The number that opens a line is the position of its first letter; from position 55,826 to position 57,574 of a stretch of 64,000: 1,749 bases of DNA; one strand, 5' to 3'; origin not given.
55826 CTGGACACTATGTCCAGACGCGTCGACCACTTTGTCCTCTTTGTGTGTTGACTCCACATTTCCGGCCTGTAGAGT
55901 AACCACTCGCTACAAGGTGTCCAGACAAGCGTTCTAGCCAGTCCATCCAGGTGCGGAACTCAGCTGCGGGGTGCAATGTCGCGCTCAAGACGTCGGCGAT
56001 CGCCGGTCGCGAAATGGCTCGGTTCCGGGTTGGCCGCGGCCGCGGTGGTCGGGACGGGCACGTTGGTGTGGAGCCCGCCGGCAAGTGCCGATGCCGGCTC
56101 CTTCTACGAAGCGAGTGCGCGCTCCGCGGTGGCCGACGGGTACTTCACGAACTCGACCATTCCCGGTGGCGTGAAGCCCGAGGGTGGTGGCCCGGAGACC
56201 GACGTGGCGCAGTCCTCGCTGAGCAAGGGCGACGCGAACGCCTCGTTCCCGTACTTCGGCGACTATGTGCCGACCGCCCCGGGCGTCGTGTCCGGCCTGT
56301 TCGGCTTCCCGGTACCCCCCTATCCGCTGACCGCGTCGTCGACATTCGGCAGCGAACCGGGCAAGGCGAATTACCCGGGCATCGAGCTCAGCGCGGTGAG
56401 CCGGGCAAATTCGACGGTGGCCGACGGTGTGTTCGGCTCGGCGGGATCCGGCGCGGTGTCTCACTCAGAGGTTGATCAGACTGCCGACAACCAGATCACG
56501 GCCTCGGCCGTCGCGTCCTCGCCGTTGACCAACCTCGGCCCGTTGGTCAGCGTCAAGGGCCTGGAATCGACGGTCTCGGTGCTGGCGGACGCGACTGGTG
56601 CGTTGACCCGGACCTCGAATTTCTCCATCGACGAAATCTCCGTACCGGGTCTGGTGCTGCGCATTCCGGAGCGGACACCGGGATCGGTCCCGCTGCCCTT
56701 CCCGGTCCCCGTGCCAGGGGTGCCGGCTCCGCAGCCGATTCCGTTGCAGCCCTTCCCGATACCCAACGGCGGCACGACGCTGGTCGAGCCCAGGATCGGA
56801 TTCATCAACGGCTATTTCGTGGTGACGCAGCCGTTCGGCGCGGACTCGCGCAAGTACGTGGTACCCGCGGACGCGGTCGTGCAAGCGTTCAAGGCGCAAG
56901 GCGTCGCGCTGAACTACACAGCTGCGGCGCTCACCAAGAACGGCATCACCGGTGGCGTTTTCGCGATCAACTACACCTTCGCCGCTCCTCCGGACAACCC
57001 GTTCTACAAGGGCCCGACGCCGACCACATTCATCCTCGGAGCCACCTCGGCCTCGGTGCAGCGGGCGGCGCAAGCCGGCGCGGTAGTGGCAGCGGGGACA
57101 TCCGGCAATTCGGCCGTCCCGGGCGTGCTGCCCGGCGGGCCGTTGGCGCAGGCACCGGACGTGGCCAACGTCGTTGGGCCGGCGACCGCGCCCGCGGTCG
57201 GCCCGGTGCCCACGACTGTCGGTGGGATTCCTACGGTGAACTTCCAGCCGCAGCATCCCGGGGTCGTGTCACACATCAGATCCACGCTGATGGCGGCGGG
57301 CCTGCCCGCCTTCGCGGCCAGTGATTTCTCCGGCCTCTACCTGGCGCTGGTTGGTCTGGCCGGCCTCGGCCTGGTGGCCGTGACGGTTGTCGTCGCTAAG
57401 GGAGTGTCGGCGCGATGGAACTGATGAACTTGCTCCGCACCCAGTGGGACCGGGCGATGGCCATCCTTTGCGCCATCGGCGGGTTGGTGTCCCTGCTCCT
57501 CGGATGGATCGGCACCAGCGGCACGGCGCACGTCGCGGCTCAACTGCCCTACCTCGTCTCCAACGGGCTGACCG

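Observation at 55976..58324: Second, diverged copy of the same trio in front of a second LivHM-SBP operon: paralogy supports a real functional unit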

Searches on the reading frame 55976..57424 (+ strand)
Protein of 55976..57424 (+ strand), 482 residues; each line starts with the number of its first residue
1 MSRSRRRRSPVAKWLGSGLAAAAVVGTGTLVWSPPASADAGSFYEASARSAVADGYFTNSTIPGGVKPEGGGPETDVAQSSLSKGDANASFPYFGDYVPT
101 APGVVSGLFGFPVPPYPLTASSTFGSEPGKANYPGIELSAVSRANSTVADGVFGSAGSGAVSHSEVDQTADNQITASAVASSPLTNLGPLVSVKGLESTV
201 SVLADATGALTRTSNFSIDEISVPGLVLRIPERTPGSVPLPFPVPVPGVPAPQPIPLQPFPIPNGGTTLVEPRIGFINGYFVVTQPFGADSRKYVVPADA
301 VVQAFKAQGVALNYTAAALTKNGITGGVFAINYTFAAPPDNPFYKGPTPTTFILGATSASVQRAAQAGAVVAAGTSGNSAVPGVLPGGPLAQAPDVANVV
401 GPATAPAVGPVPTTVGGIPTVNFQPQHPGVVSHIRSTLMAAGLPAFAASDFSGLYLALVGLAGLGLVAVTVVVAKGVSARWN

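Call 9: search_protein_families(library=pfam, proteins=[window:55976-57424:+], max_evalue=1)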
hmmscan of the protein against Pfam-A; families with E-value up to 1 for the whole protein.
window:55976-57424:+ (482 aa): 0 families

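Call 10: search_protein_families(library=ncbifam, proteins=[window:55976-57424:+], max_evalue=1)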
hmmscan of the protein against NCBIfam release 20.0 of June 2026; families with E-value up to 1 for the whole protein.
window:55976-57424:+ (482 aa): 1 family
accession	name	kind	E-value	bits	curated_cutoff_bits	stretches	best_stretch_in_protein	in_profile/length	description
NF040553.1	SGO_0316_fam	subfamily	0.36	8.3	1400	1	357-408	443-493/1486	SGO_0316/SGO_0317 family LPXTG-anchored serine peptidase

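Call 12: find_homologous_proteins(query=window:55976-57424:+)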
Query window:55976-57424:+ (482 aa): 51 proteins with E <= 0.001 among 8000 candidates.
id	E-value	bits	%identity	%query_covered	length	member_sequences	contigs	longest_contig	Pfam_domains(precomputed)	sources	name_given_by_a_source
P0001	3.0e-293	991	98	100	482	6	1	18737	-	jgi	jgi:hypothetical protein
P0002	5.3e-245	832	83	100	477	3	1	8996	-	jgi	jgi:hypothetical protein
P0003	3.9e-236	803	80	97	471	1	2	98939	-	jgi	jgi:hypothetical protein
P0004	3.2e-235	799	79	99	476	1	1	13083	-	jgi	-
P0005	3.7e-234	796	80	100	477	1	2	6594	-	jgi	jgi:hypothetical protein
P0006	4.3e-232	789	80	97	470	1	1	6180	-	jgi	jgi:hypothetical protein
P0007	1.1e-227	775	77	98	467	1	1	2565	-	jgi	jgi:hypothetical protein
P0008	8.6e-211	719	81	89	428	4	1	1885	-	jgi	jgi:hypothetical protein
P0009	4.5e-201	687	69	100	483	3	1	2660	-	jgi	jgi:hypothetical protein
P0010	1.7e-195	669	67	100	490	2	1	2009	-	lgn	-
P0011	4.0e-192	657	70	99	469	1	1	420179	-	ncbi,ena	-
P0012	4.2e-191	654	66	99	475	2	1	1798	-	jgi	jgi:hypothetical protein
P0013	4.5e-191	654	67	99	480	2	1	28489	-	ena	-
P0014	1.1e-190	653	67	99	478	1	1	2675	-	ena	-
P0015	1.3e-190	652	67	99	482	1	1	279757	-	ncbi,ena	-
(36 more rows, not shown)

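Call 24: find_encoding_contigs(protein=P0001, flank=8000, max_places=2)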
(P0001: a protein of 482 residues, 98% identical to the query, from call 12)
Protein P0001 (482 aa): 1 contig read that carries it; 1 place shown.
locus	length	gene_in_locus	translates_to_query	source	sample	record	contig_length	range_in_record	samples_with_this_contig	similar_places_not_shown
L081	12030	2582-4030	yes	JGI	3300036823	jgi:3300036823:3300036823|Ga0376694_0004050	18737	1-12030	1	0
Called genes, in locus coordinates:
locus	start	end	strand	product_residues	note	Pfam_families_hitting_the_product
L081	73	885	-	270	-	PF03988:DUF347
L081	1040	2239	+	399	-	PF09298:FAA_hydrolase_N, PF01557:FAA_hydrolase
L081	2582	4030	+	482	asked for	-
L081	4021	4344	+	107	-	-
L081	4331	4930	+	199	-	-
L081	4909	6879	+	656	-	PF02653:BPD_transp_2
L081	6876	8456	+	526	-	PF13433:Peripla_BP_5 (weak), PF13458:Peripla_BP_6, PF01094:ANF_receptor (weak)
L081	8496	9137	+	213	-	PF00440:TetR_N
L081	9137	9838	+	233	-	PF00005:ABC_tran, PF13304:AAA_21 (faint)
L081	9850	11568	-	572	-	PF00890:FAD_binding_2 (faint), PF01266:DAO (weak), PF12831:FAD_oxidored (weak), PF13450:NAD_binding_8 (weak), PF01593:Amino_oxidase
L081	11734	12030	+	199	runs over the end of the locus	PF00440:TetR_N, PF17754:TetR_C_14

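Call 25: find_encoding_contigs(protein=P0002, flank=8000, max_places=2)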
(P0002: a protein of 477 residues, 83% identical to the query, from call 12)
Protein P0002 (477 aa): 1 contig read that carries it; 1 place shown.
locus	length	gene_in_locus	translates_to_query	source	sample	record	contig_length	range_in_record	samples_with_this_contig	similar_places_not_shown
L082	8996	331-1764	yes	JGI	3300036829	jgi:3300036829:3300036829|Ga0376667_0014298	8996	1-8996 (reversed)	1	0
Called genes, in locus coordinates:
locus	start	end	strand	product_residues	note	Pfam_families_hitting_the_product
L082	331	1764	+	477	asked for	-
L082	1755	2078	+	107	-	-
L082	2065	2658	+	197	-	-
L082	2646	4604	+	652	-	PF02653:BPD_transp_2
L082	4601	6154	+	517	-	PF13458:Peripla_BP_6, PF01094:ANF_receptor (weak)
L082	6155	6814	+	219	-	PF00440:TetR_N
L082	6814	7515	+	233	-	PF00005:ABC_tran, PF13304:AAA_21 (faint)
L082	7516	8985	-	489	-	PF01593:Amino_oxidase (weak)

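Call 32: find_homologous_proteins(query=A2, max_evalue=0.00001)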
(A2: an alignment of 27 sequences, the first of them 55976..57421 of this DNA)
Query A2 (27 sequences) (482 aa, profile of the alignment): 54 proteins with E <= 0.00001 among 8000 candidates.
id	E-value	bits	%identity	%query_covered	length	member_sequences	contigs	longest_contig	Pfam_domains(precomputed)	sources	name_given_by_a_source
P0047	2.6e-109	385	41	95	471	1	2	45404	-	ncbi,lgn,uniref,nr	ncbi:hypothetical protein [Sporichthya sp.]|uniref:hypothetical protein n=1 Tax=Sporichthya sp. TaxI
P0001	6.4e-95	337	98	100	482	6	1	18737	-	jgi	jgi:hypothetical protein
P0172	5.6e-93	331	31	25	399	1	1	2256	-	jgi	jgi:hypothetical protein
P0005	1.2e-92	330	80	100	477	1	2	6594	-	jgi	jgi:hypothetical protein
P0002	3.0e-92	328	83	100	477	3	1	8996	-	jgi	jgi:hypothetical protein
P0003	3.6e-92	328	80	97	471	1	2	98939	-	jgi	jgi:hypothetical protein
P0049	6.3e-92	327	43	91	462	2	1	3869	-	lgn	-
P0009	2.4e-91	325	69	100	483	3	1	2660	-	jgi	jgi:hypothetical protein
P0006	2.6e-91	325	80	97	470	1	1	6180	-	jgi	jgi:hypothetical protein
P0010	4.1e-91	325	67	100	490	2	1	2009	-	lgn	-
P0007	9.2e-90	320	77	98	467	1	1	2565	-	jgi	jgi:hypothetical protein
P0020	1.6e-89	319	66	100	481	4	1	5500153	-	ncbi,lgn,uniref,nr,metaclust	ncbi:hypothetical protein [Sporichthya polymorpha]|uniref:hypothetical protein n=1 Tax=Sporichthya p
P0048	8.0e-89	317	39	95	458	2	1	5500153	-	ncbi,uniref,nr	ncbi:hypothetical protein [Sporichthya polymorpha]|uniref:hypothetical protein n=1 Tax=Sporichthya p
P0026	9.7e-89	317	66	94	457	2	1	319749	-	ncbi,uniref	ncbi:hypothetical protein GCM10009547_13370 [Sporichthya brevicatena]|uniref:Uncharacterized protein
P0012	5.7e-88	314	66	99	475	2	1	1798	-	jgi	jgi:hypothetical protein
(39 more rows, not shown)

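Call 41: search_protein_representatives(alignment_id=A3)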
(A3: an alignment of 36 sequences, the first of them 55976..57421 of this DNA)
Query: 36 sequences, 473 profile positions. Proteins with E-value up to 0.001 (for the whole library): 1212; up to 1e-10: 964; up to 1e-30: 275. The best 150 are listed.
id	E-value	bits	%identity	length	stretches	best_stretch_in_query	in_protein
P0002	2.5e-209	712.5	-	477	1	1-472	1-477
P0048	1.1e-152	525.7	-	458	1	16-472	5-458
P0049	6.7e-147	506.7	-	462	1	2-473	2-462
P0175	2.9e-139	481.5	-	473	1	7-473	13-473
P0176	6.6e-139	480.3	-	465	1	11-473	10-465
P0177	2.7e-131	455.3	-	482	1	13-473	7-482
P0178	3.9e-131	454.7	-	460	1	2-472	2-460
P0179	5.8e-131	454.1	-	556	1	5-473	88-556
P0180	1.0e-128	446.7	-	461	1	10-472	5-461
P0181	1.5e-128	446.2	-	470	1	7-469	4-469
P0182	2.0e-128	445.7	-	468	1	9-470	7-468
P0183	2.2e-126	439.1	-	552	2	10-441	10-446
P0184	2.7e-123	428.9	-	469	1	25-473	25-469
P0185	7.2e-122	424.2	-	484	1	15-473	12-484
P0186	9.1e-121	420.5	-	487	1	8-473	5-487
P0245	1.3e-84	301.3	-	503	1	12-473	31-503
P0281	4.1e-51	190.9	-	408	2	29-227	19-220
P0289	1.7e-45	172.3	-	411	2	14-250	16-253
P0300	3.6e-42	161.4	-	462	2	10-239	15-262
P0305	5.0e-41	157.6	-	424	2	8-226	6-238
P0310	1.5e-39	152.7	-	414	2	10-230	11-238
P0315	4.0e-39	151.3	-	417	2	8-241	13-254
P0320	4.3e-38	147.9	-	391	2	16-227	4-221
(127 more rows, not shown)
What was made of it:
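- The P1 profile finds 1212 clusters at 50% identity, 964 of them at E<=1e-10 (call 41).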

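Call 42: predict_structure(alignment_id=A3)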
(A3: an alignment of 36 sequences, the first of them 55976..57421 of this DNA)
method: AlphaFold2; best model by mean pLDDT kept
length: 482 residues; sequences in the alignment: 36
mean_pLDDT: 73.9   pTM: 0.62
mean pLDDT of the five models: 73.9, 73.7, 72.1, 70.7, 69.9
residues with pLDDT >= 90: 180; 70-90: 133; 50-70: 60; < 50: 109
segments of 3 or more residues with pLDDT < 50: 1-16, 32-34, 101-103, 370-439, 442-444, 479-482
pLDDT, mean of each block of 10 residues (from residue 1): 38 48 52 49 90 90 78 95 90 63 51 69 92 92 95 86 96 96 91 96 94 97 92 73 68 78 82 92 78 86 94 95 96 88 83 97 73 44 34 31 31 34 31 45 50 77 87 67 45
secondary structure, 60 per line:
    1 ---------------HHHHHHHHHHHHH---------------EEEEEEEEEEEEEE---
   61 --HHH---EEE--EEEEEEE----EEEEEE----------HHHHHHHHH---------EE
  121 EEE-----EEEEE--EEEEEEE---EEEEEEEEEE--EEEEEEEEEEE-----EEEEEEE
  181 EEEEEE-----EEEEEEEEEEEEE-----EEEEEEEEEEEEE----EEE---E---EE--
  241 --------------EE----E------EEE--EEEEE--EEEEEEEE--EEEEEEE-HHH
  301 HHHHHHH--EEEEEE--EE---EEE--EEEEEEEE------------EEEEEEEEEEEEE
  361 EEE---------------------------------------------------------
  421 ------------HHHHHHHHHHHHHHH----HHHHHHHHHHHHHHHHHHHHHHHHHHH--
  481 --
elements in order: H16-28 E44-57 E69-71 E74-80 E85-90 H101-109 E119-123 E129-133 E136-142 E146-155 E158-168 E174-186 E192-204 E210-222 E227-229 E268-270 E273-277 E280-287 E290-296 H298-307 E310-315 E323-325 E328-335 E348-363 H433-447 H452-478
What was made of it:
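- The P1 model is an all-beta core, then a disordered linker, then a membrane helix (call 42). The AF2 core of P1 is confident (call 42).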

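Call 45: fold_search(model_id=the predicted structure, library=pdb)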
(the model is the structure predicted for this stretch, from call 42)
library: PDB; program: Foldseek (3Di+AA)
matches with E <= 10: 719; with E <= 0.001: 4
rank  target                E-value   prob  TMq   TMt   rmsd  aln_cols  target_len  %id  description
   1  3nsg_A                3.9e-04  0.80  0.13  0.17  17.9       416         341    8  Crystal Structure of OmpF, an Outer Membrane Protein from Salmonella typhi (released 2011-07-13)
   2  2vdf                  5.2e-04  0.75  0.11  0.18  21.7       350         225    8  Structure of the OpcA adhesion from Neisseria meningitidis determined by crystallization from the cubic mesophase (released 2007-10-23)
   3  2x56                  6.7e-04  0.25  0.09  0.12  24.6       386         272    7  Yersinia Pestis Plasminogen Activator Pla (Native) (released 2010-07-28)
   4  2x55                  9.3e-04  0.25  0.09  0.13  24.1       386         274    8  Yersinia Pestis Plasminogen Activator Pla (Native) (released 2010-07-28)
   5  9a34_MODEL_1_A        1.6e-03  0.14  0.07  0.09  26.9       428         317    9  Model of E. coli OmpT by in-cell photo-crosslinking MS and deep learning (released 2023-02-24)
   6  7fdy_C                2.4e-03  0.60  0.14  0.18  21.1       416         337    7  Structure of OmpF1 (released 2022-11-16)
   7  5o77                  3.4e-03  0.41  0.12  0.16  17.6       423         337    8  Klebsiella pneumoniae OmpK35 (released 2018-06-20)
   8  4ctd_A                4.1e-03  0.72  0.13  0.23  21.0       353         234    5  X-ray structure of an engineered OmpG loop6-deletion (released 2014-08-13)
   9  1k24                  4.3e-03  0.21  0.09  0.15  21.5       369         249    6  Crystal Structure of the OpcA Outer Membrane Adhesin/Invasin from Neisseria meningitidis (released 2002-03-27)
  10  3pgs_B                4.3e-03  0.18  0.10  0.11  21.4       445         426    8  Phe3Gly mutant of EcFadL (released 2011-05-25)
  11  1i78_A                4.3e-03  0.11  0.08  0.10  23.9       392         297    8  CRYSTAL STRUCTURE OF OUTER MEMBRANE PROTEASE OMPT FROM ESCHERICHIA COLI (released 2001-10-03)
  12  1e54_A                5.5e-03  0.75  0.16  0.23  20.4       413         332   10  Anion-selective porin from Comamonas acidovorans (released 2001-07-12)
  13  6ene_A                5.8e-03  0.47  0.14  0.18  18.6       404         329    7  OmpF orthologue from Enterobacter cloacae (OmpE35) (released 2018-10-31)
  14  8wv0_A                6.3e-03  0.77  0.15  0.21  21.6       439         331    8  Outer membrane porin of Burkholderia pseudomallei (BpsOmp38) (released 2024-10-30)
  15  7fdy_A                6.3e-03  0.51  0.15  0.18  21.4       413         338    8  Structure of OmpF1 (released 2022-11-16)
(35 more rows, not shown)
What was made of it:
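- On Outer-membrane beta-barrel proteins: Foldseek TM-scores are 0.07-0.17 with rmsd 17-27 A (call 45).
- Closest known: Outer-membrane beta-barrels. Same: This reflects long up-and-down antiparallel strands (call 45).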

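Call 47: search_solved_structures(query=A2, max_evalue=10)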
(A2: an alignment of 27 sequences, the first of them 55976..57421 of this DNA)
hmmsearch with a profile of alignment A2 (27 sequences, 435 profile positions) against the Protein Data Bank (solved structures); distinct sequences matched with E-value up to 10: 0.
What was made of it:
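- On Outer-membrane beta-barrel proteins: The profile search of PDB sequences found nothing (call 47).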

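Call 53: search_protein_families(library=pfam, proteins=[P0300, P0305, P0310, P0315, P0320, P0281, P0289, P0183, P0179, P0245], max_evalue=0.01)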
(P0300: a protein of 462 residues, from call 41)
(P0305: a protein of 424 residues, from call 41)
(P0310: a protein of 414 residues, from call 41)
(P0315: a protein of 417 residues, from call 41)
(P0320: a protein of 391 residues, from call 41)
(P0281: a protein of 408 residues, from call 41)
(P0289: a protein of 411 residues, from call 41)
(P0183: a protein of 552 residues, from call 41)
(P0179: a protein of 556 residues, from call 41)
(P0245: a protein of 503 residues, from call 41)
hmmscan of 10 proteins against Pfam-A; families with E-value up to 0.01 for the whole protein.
P0300 (462 aa): 0 families

P0305 (424 aa): 0 families

P0310 (414 aa): 0 families

P0315 (417 aa): 0 families

P0320 (391 aa): 0 families

P0281 (408 aa): 0 families

P0289 (411 aa): 0 families

P0183 (552 aa): 0 families

P0179 (556 aa): 0 families

P0245 (503 aa): 0 families

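Call 86: fold_search(model_id=the predicted structure, library=viral)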
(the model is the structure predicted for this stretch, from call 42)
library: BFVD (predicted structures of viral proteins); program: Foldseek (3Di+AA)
matches with E <= 10: 329; with E <= 0.001: 0
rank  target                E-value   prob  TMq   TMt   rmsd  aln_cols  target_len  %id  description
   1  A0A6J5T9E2            1.6e-03  0.33  0.08  0.13  28.2       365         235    9  Outer membrane protein beta-barrel [uncultured Caudovirales phage]
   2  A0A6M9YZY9            1.3e-02  0.51  0.10  0.21  22.8       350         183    7  (no name in the UniProt tables at hand)
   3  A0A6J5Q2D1            1.7e-02  0.11  0.09  0.05  31.9       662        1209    6  Uncharacterized protein [uncultured Caudovirales phage]
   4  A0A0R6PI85            1.9e-02  0.13  0.11  0.10  24.7       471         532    8  (no name in the UniProt tables at hand)
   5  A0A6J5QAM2            3.3e-02  0.08  0.07  0.10  26.0       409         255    8  OmpW Outer membrane protein W [uncultured Caudovirales phage]
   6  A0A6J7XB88            5.5e-02  0.23  0.08  0.18  22.4       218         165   10  Outer membrane protein beta-barrel domain-containing protein [uncultured Caudovirales phage]
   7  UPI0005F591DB         7.4e-02  0.08  0.10  0.10  22.0       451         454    7  (no name look-up for this kind of identifier)
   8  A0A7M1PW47            7.4e-02  0.06  0.08  0.07  32.0       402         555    9  (no name in the UniProt tables at hand)
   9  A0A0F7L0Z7            8.5e-02  0.08  0.08  0.15  24.8       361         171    7  Uncharacterized protein [uncultured marine virus]
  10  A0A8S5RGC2            8.5e-02  0.08  0.07  0.07  25.0       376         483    6  Outer membrane protein [virus sp. ct5rm7]
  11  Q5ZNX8                9.4e-02  0.38  0.17  0.15  33.4       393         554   12  Uncharacterized protein [Bracoviriform congregatae]
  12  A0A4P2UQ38            9.9e-02  0.20  0.11  0.10  30.4       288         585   11  (no name in the UniProt tables at hand)
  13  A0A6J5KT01            9.9e-02  0.18  0.09  0.20  24.0       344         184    9  Uncharacterized protein [uncultured Caudovirales phage]
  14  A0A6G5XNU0            9.9e-02  0.18  0.09  0.14  25.4       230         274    7  (no name in the UniProt tables at hand)
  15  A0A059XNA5            1.0e-01  0.12  0.07  0.06  40.7       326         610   11  Fiber [California sea lion adenovirus 1]
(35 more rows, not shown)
